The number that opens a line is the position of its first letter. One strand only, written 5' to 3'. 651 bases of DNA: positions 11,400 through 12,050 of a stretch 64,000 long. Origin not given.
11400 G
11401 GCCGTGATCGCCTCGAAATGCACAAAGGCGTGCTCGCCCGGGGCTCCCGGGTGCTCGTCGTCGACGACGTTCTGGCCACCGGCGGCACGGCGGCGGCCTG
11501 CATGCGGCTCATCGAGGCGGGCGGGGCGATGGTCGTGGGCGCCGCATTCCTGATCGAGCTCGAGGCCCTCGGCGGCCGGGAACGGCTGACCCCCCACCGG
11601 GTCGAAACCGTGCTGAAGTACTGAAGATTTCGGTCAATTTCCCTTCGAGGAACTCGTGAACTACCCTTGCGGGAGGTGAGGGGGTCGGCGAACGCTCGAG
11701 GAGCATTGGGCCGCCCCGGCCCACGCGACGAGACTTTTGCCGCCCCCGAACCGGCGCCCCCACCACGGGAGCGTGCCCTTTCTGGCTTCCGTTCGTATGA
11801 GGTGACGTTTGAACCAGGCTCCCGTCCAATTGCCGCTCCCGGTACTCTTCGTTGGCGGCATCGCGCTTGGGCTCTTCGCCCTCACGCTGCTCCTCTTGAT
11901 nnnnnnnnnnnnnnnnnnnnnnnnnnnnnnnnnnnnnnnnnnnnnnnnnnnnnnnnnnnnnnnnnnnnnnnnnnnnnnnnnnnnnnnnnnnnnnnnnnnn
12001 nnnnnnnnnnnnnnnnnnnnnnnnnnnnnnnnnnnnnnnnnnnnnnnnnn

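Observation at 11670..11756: Repeated intergenic element with nested stem-loops and a compensatory base-pair change (candidate structured RNA)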

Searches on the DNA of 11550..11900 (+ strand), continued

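Call 86: search_with_rna_model(model_id=R1, sources=[L121, L122, L123, L124, L125, L126, L127, L128, L129, L130, L131, L132, L133, L134, L135, L136, L137, L138, L139, L140, L141, L142, L143, L144, L145, L146, L147, L148, L149, L150, L151, L152, L153, L154, L155, L156, L157, L158, L159, L160, L161, L162, L163, L164, L165, L166, L167, L168, L169, L170, L171, L172, L173, L174, L175, L176, L177, L178, L179, L180, L181, L182, L183, L184, L185, L186, L187, L188, L189, L190, L191, L192, L193, L194, L195, L196, L197, L198, L199, L200, L201, L202, L203, L204, L205, L206, L207, L208, L209, L210, L211, L212, L213, L214, L215, L216, L217, L218, L219, L220], max_evalue=0.0001, make_alignment=true)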
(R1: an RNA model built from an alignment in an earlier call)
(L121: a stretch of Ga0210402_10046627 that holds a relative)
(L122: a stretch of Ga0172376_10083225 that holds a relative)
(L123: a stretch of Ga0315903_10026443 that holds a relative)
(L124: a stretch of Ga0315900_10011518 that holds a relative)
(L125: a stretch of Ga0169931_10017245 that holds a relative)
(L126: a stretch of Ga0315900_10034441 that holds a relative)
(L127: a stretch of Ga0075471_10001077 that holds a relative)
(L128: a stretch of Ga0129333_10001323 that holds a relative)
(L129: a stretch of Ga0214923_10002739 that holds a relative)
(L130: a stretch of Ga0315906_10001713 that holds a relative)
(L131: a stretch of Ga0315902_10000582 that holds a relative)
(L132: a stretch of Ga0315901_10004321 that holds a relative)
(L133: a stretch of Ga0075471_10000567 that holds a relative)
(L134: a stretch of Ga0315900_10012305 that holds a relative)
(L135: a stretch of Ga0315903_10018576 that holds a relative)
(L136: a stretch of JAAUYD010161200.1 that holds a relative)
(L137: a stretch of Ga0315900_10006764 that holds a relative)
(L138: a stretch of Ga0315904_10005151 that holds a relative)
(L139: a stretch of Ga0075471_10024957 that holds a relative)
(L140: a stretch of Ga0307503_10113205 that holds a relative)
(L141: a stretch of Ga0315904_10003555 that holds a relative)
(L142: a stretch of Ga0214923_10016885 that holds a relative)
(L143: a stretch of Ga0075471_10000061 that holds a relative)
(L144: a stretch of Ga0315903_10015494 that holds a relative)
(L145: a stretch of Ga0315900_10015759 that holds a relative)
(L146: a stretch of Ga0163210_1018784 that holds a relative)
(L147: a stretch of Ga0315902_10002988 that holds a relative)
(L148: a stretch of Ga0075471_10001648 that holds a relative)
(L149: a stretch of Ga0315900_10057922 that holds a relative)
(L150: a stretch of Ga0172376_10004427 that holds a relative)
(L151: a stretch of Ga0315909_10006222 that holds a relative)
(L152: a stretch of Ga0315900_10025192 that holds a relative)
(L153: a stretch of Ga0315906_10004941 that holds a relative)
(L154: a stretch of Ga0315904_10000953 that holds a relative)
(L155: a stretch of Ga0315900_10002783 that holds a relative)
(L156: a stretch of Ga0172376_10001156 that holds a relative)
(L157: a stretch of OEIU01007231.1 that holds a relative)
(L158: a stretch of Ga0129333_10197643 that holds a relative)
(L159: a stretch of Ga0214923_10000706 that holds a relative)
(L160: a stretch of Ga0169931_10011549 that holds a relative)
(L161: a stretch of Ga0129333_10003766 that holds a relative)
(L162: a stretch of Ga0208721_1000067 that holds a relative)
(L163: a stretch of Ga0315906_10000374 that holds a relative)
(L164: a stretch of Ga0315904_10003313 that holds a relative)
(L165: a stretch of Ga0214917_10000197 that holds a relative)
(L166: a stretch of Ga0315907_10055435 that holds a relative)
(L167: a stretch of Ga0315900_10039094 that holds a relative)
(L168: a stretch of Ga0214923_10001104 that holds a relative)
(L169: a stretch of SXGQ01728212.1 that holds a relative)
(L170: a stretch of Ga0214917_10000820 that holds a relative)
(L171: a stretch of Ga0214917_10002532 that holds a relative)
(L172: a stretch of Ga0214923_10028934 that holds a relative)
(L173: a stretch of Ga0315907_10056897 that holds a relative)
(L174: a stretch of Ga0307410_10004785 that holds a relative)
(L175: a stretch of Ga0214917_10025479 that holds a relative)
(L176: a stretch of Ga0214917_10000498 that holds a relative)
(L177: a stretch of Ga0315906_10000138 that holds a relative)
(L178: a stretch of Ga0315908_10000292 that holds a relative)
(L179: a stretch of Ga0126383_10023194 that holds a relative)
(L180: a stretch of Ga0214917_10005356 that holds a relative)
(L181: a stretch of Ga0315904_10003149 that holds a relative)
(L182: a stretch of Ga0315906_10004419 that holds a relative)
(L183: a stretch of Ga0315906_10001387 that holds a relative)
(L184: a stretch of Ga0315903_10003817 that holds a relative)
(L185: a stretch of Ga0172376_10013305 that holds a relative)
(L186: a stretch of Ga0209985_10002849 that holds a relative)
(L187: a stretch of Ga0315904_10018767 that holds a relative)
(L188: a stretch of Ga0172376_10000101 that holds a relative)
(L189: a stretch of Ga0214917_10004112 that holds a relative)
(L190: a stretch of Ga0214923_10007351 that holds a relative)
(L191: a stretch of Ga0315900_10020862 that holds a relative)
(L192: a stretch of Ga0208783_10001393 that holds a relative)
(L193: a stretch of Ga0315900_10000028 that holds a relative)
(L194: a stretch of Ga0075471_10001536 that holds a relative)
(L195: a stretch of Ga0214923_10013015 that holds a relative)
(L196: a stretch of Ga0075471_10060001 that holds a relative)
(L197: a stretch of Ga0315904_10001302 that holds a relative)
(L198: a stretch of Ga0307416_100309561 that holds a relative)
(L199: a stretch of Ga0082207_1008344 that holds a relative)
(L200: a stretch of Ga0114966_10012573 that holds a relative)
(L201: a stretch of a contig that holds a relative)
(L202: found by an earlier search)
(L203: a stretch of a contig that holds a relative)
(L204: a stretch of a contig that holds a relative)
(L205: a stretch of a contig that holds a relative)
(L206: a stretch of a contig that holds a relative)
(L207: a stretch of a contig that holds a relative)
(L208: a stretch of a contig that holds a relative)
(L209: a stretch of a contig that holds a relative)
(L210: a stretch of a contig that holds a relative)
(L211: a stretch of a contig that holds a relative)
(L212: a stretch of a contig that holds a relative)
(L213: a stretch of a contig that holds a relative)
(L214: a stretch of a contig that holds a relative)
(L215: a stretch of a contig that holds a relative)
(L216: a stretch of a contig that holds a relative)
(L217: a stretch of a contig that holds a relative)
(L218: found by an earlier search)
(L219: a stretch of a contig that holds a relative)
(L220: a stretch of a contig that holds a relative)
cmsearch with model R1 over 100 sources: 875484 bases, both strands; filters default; matches with E-value up to 0.0001: 121.
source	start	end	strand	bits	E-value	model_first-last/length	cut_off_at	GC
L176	2604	2687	+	95.3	2.7e-18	1-85/85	no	0.71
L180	12332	12415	+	95.3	2.7e-18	1-85/85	no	0.71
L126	2489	2573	-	94.2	4.8e-18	1-85/85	no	0.73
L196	5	89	-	94.2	4.8e-18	1-85/85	no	0.73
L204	13254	13338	-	94.2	4.8e-18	1-85/85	no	0.73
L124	7317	7401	+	93.1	8.5e-18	1-85/85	no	0.73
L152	2658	2742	-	93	9e-18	1-85/85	no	0.74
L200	4157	4241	-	93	9e-18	1-85/85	no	0.74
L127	6983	7067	-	92.3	1.3e-17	1-85/85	no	0.73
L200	4000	4084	-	91.7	1.8e-17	1-85/85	no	0.73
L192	1178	1262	-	91.2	2.3e-17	1-85/85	no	0.73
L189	1417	1501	+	90.7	3e-17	1-85/85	no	0.74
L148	13617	13701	-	90.7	3.1e-17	1-85/85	no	0.72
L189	1520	1604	+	90.3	3.7e-17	1-85/85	no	0.75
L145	6932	7016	+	90.1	4.2e-17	1-85/85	no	0.74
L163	320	404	+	89.9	4.6e-17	1-85/85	no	0.74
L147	4648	4732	+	89.5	5.7e-17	1-85/85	no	0.73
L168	10691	10775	-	88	1.3e-16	1-85/85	no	0.73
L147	6470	6555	+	88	1.3e-16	1-85/85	no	0.72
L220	8100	8185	-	87.9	1.3e-16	1-85/85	no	0.72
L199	3448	3532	+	87.8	1.4e-16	1-85/85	no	0.72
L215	684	768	+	87.3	1.8e-16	1-85/85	no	0.78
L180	12488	12573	+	87.1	2e-16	1-85/85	no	0.73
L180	12646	12731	+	87.1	2e-16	1-85/85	no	0.73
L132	9317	9401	+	86.9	2.3e-16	1-85/85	no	0.74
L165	3359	3443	-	86.6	2.7e-16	1-85/85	no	0.72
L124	3878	3962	-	86.2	3.2e-16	1-85/85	no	0.76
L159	7526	7611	+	85.6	4.5e-16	1-85/85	no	0.74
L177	7706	7791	-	84.9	6.5e-16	1-85/85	no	0.76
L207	4399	4483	+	84.6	7.7e-16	1-85/85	no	0.79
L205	6583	6667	-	84.6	7.8e-16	1-85/85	no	0.8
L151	11747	11833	+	84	1e-15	1-85/85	no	0.72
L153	1910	1996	-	84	1e-15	1-85/85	no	0.72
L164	2245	2331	-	84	1e-15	1-85/85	no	0.72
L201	9196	9282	-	84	1e-15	1-85/85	no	0.72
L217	10004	10089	-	83.4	1.4e-15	1-85/85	no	0.73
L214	7037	7121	+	82.7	2.1e-15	1-85/85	no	0.73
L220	7976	8061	-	82.7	2.1e-15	1-85/85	no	0.76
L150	9710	9794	-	82.1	2.9e-15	1-85/85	no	0.75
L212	166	250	-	82.1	2.9e-15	1-85/85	no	0.75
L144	7870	7955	+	81.9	3.1e-15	1-85/85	no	0.72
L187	4053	4138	-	81.9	3.1e-15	1-85/85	no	0.72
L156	10395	10480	-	81.4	4e-15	1-85/85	no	0.76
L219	2660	2745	-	81.4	4e-15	1-85/85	no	0.76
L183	6816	6901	-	80.7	5.8e-15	1-85/85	no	0.76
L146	157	243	-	80.7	5.9e-15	1-85/85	no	0.74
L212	27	111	-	80.4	6.9e-15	1-85/85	no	0.74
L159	7695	7780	+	80.3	7.5e-15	1-85/85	no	0.77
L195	3178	3262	+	80.2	7.6e-15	1-85/85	no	0.74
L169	10414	10498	+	79.4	1.2e-14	1-85/85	no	0.71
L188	77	161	+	78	2.5e-14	1-85/85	no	0.72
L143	4452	4535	+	77.3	3.5e-14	1-85/85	no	0.74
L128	8384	8469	-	76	6.9e-14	1-85/85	no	0.78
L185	4752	4836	+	75.2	1.1e-13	1-85/85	no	0.76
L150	9570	9655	-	74.7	1.4e-13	1-85/85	no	0.73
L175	3842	3928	-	72.1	5.5e-13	1-85/85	no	0.75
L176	1047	1133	+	71.7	6.6e-13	1-85/85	no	0.76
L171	2712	2798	+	71.6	7e-13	1-85/85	no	0.76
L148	412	497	-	70.7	1.1e-12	1-85/85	no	0.7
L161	10806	10891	-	69.3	2.4e-12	1-85/85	no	0.74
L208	5660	5751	-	68.7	3.3e-12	1-85/85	no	0.72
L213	9716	9801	-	68.6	3.4e-12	1-85/85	no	0.73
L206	2069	2153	+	67.7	5.5e-12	1-85/85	no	0.68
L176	1364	1450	+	67.4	6.4e-12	1-85/85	no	0.75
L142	229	315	-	67.4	6.5e-12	1-85/85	no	0.77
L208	5760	5844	+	67.2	7.2e-12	1-85/85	no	0.72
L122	2179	2263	-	66.2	1.2e-11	1-85/85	no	0.73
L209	820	907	-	66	1.4e-11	1-85/85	no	0.77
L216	55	140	+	65.2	2e-11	1-85/85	no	0.78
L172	1408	1495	-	65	2.3e-11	1-85/85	no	0.76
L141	580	676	+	64.9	2.4e-11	1-85/85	no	0.71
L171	2870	2957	+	64.5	3e-11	1-85/85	no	0.78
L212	6415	6502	-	64.1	3.7e-11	1-85/85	no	0.76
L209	659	746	-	64.1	3.7e-11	1-85/85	no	0.78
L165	12779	12866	-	63.9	4e-11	1-85/85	no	0.76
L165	12943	13030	-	63.2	6e-11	1-85/85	no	0.77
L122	2082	2166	-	63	6.7e-11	1-85/85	no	0.74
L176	1152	1239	+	60.7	2.2e-10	1-85/85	no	0.74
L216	5360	5449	+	59.4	4.3e-10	1-85/85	no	0.74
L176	1258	1345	+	58.2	8e-10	1-85/85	no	0.73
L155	8506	8611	+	57.6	1.1e-09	1-85/85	no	0.7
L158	802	888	+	57.3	1.3e-09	1-85/85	no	0.74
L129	3514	3601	-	56.8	1.7e-09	1-85/85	no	0.76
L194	2819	2904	-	56.3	2.3e-09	1-85/85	no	0.72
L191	1997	2103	+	55.4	3.6e-09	1-85/85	no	0.68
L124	272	353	+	53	1.3e-08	1-85/85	no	0.72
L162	6629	6709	+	52.2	1.9e-08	1-85/85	no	0.73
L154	1113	1217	+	52.2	2e-08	1-85/85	no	0.72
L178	2526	2631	-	51.7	2.5e-08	1-85/85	no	0.71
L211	198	304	+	51.6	2.6e-08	1-85/85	no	0.72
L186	1945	2026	-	50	5.9e-08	1-85/85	no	0.73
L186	1779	1884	+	49.4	8.3e-08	1-85/85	no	0.75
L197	1653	1760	-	49.2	9.1e-08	1-85/85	no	0.71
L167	750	856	+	48.8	1.2e-07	1-85/85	no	0.73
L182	3621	3727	+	48.5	1.3e-07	1-85/85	no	0.71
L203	261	367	-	48.5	1.3e-07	1-85/85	no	0.71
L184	10003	10110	-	48.5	1.4e-07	1-85/85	no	0.71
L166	77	183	-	48.5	1.4e-07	1-85/85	no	0.71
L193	7687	7785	+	47.9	1.8e-07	1-85/85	no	0.67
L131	279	384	-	47.2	2.6e-07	1-85/85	no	0.73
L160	4376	4453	+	47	3e-07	1-85/85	no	0.77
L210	3654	3731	-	47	3e-07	1-85/85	no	0.77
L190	11902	11979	+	47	3e-07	1-85/85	no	0.77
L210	3781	3858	-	47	3e-07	1-85/85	no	0.77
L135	2676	2782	+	46.9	3.1e-07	1-85/85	no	0.74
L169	10655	10745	+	46.1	4.9e-07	1-85/85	no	0.7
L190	11775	11852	+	45.8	5.6e-07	1-85/85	no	0.74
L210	3908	3985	-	45.8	5.6e-07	1-85/85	no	0.74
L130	2747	2853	-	44.9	9e-07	1-85/85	no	0.73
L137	834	940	-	44.9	9e-07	1-85/85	no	0.73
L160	4248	4325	+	44.7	1e-06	1-85/85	no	0.76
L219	13388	13479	+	44.1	1.4e-06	1-85/85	no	0.67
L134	8169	8275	+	42.8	2.7e-06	1-85/85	no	0.72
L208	5850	5978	+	42.7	2.9e-06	1-85/85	no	0.58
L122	2276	2350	-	41.9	4.2e-06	12-85/85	5'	0.77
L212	6256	6341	-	41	6.8e-06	1-85/85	no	0.72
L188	3488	3580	+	40.7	8e-06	1-85/85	no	0.65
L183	11196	11303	+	40.2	1.1e-05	1-85/85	no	0.7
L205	8222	8292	+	39.8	1.3e-05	1-85/85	no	0.7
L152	5772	5880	+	39.8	1.3e-05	1-85/85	no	0.67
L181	633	739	+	38.5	2.5e-05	1-85/85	no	0.7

Alignment A7: 121 matches aligned to the model, 174 columns, each read 5' to 3' on its own strand. Consensus structure (alignment columns), stored with it:
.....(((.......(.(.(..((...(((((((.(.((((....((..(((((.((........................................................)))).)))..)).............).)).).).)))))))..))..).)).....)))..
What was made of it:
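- On REP / REPIN with RAYT (GTAG superfamily): Arrays are head-to-tail, not inverted (call 86).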
